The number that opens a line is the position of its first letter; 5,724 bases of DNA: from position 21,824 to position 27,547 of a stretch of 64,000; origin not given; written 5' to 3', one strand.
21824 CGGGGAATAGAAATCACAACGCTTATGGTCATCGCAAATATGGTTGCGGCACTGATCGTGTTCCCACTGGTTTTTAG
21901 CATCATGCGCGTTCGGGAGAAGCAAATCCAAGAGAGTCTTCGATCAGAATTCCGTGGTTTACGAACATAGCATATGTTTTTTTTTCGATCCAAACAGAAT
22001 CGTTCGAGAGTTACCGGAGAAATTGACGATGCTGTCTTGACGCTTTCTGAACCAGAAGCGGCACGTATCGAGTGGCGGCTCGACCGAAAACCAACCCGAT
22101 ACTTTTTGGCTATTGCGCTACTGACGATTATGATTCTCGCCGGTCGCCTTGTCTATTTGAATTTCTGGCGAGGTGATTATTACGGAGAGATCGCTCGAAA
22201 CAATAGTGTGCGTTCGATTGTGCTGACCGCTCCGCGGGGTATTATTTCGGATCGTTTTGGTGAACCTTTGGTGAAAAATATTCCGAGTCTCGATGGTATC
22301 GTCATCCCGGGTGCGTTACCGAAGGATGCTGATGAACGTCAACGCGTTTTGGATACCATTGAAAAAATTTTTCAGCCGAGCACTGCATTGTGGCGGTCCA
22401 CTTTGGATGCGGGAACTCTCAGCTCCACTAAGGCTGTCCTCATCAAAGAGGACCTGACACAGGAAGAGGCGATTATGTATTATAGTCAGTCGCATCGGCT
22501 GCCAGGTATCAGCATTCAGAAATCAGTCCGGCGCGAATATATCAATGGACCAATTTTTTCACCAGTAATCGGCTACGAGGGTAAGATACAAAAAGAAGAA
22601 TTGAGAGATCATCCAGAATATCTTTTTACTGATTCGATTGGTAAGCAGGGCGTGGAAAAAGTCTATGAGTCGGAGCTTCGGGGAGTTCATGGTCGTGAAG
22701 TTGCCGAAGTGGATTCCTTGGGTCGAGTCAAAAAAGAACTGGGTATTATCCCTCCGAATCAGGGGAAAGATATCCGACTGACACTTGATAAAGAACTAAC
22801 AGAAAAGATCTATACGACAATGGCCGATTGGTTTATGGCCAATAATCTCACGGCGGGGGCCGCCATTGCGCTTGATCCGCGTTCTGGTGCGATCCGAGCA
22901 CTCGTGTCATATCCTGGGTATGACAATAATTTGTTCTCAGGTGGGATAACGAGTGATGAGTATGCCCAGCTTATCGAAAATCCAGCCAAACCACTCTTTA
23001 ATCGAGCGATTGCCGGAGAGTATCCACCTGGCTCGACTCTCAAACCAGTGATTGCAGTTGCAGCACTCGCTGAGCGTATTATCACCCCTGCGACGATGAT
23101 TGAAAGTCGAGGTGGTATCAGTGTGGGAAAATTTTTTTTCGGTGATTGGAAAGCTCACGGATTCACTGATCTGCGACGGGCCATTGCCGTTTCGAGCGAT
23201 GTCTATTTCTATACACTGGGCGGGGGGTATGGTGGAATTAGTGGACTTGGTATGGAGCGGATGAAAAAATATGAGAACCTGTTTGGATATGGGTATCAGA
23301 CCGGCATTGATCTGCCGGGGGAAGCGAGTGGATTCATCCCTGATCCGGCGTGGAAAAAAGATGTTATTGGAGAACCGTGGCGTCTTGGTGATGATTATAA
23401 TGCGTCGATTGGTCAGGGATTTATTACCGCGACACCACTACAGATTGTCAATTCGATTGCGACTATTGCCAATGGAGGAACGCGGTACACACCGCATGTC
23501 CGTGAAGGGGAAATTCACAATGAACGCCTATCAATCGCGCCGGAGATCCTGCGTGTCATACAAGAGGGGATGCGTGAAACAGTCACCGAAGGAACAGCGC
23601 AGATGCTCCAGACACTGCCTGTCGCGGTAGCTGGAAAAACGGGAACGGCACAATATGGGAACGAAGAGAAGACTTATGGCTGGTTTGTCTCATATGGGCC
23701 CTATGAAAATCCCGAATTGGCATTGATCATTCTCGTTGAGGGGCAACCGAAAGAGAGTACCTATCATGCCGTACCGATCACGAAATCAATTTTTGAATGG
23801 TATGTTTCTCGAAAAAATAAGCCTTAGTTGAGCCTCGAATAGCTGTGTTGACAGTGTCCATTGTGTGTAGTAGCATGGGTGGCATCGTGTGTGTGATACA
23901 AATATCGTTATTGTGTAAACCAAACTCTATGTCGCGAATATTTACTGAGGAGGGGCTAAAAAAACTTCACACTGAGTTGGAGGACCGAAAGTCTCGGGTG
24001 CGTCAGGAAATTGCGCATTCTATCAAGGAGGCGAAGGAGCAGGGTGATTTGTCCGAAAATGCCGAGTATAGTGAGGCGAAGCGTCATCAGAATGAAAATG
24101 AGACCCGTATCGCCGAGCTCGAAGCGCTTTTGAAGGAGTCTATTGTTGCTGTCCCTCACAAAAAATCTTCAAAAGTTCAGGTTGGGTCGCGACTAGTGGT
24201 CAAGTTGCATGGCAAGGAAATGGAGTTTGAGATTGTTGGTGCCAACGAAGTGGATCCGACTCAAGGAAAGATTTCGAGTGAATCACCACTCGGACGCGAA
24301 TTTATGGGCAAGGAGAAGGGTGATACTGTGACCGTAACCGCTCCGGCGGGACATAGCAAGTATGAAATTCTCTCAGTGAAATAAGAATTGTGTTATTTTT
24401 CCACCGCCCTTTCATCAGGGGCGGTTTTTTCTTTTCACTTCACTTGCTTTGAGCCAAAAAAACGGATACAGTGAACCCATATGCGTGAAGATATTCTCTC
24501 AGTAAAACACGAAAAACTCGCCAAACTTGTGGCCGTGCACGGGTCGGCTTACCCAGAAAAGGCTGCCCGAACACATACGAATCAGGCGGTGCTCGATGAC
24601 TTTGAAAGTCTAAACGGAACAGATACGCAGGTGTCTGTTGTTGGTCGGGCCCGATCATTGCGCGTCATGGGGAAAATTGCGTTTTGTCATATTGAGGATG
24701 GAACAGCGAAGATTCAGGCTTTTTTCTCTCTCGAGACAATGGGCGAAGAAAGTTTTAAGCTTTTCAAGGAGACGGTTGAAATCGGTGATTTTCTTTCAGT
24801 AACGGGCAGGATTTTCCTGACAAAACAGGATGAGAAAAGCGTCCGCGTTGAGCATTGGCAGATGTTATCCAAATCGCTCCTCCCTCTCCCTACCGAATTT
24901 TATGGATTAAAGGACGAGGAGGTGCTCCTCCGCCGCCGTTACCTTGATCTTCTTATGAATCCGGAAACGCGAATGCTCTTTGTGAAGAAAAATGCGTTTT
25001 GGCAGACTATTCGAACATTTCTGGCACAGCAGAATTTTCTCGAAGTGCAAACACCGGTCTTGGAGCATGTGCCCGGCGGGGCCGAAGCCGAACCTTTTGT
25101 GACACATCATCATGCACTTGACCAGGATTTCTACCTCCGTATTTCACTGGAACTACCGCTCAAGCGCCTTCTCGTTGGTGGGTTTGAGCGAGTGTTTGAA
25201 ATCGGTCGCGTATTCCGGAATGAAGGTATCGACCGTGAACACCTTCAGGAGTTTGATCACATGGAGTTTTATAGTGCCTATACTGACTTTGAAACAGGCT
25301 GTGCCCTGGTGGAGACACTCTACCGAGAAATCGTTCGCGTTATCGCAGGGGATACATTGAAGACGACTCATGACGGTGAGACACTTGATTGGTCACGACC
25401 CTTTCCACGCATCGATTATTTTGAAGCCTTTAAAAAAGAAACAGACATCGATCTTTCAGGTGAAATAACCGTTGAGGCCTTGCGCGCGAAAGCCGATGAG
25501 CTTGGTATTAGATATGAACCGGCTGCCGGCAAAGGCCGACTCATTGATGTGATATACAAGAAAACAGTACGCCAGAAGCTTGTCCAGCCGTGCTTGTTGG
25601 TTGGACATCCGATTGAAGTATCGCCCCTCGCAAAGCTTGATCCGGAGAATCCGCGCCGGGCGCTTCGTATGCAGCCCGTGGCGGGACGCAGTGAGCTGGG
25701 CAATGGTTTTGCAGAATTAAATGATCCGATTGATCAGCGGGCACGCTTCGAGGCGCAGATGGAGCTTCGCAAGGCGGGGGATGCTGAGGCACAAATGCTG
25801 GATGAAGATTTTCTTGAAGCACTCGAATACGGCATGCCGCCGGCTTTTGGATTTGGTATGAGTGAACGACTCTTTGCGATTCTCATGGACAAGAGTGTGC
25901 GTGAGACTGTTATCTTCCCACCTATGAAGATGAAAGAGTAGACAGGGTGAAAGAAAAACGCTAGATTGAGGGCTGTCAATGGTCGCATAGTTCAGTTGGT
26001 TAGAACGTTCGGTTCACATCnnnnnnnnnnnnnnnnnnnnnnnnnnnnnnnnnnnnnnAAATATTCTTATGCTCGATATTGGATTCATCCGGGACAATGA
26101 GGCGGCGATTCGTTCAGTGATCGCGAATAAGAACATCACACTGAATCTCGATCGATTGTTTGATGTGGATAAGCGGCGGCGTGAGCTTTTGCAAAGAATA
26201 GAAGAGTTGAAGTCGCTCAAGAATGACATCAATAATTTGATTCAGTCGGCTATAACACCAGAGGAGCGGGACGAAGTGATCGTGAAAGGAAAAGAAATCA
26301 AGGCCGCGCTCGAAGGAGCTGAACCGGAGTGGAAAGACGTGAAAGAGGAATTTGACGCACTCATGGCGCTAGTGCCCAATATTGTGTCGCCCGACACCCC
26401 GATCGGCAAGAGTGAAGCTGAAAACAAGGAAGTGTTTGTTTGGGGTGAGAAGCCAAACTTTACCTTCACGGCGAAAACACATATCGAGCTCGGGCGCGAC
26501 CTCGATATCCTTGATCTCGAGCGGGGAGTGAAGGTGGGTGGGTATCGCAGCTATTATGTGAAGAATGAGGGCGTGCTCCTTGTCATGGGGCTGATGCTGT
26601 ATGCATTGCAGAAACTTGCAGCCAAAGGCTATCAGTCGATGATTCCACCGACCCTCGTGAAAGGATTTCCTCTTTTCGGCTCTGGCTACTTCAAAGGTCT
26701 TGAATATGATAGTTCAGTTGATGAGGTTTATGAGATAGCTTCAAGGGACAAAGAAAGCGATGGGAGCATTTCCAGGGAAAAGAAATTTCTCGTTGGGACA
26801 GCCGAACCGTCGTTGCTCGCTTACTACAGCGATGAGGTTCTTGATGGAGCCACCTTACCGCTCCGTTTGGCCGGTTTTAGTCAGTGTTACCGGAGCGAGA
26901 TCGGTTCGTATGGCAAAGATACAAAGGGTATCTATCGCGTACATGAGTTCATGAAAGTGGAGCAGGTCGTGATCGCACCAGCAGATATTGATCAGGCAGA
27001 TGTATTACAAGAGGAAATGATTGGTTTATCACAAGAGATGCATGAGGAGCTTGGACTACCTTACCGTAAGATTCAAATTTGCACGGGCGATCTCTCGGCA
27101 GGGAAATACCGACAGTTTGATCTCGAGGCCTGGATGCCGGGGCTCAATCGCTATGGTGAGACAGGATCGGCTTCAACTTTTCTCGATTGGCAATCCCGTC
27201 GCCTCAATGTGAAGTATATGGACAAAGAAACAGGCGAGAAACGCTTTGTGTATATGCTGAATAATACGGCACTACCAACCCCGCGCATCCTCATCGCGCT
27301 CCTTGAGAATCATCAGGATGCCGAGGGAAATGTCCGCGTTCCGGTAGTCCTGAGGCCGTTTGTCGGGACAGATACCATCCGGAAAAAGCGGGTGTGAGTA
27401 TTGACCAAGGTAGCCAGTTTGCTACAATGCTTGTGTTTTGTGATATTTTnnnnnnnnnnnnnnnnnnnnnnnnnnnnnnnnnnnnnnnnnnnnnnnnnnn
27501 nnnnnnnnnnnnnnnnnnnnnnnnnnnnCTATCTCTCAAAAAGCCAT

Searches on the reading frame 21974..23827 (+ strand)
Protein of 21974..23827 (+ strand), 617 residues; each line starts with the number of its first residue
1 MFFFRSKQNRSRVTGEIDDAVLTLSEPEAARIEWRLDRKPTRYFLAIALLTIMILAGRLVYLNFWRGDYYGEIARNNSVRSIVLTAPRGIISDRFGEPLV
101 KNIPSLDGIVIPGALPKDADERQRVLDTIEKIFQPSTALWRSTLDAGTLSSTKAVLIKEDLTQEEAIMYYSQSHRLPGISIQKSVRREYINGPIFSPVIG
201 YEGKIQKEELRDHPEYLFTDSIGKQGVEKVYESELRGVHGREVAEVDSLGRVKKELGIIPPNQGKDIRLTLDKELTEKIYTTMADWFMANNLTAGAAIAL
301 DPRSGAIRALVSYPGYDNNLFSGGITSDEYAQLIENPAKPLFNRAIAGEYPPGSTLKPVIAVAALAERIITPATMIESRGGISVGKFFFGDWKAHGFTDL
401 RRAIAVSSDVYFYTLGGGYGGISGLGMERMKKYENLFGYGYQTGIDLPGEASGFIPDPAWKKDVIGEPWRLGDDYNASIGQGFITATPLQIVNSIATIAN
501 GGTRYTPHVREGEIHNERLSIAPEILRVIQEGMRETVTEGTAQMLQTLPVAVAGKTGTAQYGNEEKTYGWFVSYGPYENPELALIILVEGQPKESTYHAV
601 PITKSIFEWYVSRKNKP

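Call 27: search_protein_families(library=pfam, proteins=[window:21974-23827:+], max_evalue=0.001)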
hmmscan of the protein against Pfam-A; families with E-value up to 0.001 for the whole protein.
window:21974-23827:+ (617 aa): 2 families
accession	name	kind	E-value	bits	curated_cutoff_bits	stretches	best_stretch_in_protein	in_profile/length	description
PF00905.27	Transpeptidase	-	9.8e-59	199.4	22.1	1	295-607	1-298/299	Penicillin binding protein transpeptidase domain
PF03717.20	PBP_dimer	-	1.8e-36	126.7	24.4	1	85-255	3-178/180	Penicillin-binding Protein dimerisation domain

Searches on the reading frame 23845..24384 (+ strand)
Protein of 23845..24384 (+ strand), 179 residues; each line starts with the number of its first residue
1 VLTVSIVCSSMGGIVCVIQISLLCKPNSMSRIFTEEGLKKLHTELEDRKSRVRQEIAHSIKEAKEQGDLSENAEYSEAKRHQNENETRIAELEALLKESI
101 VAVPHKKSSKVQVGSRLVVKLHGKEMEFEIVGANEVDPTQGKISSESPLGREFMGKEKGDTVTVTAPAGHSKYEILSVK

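Call 27: search_protein_families(library=pfam, proteins=[window:23845-24384:+], max_evalue=0.001)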
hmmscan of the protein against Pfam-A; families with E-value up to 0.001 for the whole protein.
window:23845-24384:+ (179 aa): 2 families
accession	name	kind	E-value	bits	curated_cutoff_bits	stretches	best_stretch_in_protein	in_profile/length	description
PF03449.20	GreA_GreB_N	-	1.5e-22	80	24.5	1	33-99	3-69/71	Transcription elongation factor, N-terminal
PF01272.25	GreA_GreB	-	2.2e-21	76.1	26.9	1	108-179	3-76/77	Transcription elongation factor, GreA/GreB, C-term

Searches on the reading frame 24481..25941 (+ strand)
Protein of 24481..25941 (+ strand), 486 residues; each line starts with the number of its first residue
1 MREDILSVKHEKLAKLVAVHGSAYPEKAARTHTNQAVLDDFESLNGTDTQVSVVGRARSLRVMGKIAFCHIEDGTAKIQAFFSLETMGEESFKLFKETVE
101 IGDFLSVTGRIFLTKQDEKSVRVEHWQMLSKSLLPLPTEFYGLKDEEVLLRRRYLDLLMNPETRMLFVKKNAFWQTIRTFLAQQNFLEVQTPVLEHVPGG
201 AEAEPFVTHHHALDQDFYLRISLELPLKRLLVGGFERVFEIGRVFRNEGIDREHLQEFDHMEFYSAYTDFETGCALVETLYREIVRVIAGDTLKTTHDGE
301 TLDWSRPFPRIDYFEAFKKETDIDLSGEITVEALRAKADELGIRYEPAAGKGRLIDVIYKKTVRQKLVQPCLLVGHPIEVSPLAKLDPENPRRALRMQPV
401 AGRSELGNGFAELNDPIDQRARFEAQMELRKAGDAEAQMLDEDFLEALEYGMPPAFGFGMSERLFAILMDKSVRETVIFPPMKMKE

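Call 27: search_protein_families(library=pfam, proteins=[window:24481-25941:+], max_evalue=0.001)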
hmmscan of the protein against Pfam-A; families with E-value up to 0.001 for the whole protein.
window:24481-25941:+ (486 aa): 3 families
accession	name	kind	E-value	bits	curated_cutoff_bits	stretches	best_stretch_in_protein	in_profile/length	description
PF00152.25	tRNA-synt_2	-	2.6e-65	221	25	1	145-482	1-307/308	tRNA synthetases class II (D, K and N)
PF01336.31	tRNA_anti-codon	-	1.3e-13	51.1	27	1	51-129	1-75/75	OB-fold nucleic acid binding domain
PF01409.25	tRNA-synt_2d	-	0.00056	19.9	19.8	0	237-282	104-151/246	tRNA synthetases class II core domain (F)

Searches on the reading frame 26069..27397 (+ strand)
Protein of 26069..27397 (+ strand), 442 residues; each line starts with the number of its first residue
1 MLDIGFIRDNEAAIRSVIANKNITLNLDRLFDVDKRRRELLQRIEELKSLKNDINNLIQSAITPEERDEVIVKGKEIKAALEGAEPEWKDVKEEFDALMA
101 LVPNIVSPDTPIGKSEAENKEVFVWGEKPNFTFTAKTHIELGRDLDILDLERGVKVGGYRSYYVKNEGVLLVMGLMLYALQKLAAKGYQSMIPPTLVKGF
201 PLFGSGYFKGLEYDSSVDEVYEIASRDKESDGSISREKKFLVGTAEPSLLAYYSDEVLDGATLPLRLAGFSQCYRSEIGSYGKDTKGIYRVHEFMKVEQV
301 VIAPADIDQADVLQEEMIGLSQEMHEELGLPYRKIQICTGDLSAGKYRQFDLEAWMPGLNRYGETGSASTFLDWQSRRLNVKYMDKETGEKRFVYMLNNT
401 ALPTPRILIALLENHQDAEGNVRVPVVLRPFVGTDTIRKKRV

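Call 64: search_protein_families(library=pfam, proteins=[window:26069-27397:+], max_evalue=0.00001)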
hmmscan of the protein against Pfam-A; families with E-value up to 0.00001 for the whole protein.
window:26069-27397:+ (442 aa): 2 families
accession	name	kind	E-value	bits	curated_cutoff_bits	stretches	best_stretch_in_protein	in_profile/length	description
PF00587.30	tRNA-synt_2b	-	1.1e-33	117.2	29.3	1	237-415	9-179/179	tRNA synthetase class II core domain (G, H, P, S and T)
PF02403.27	Seryl_tRNA_N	-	2.7e-20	73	28.2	1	1-106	1-108/108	Seryl-tRNA synthetase N-terminal domain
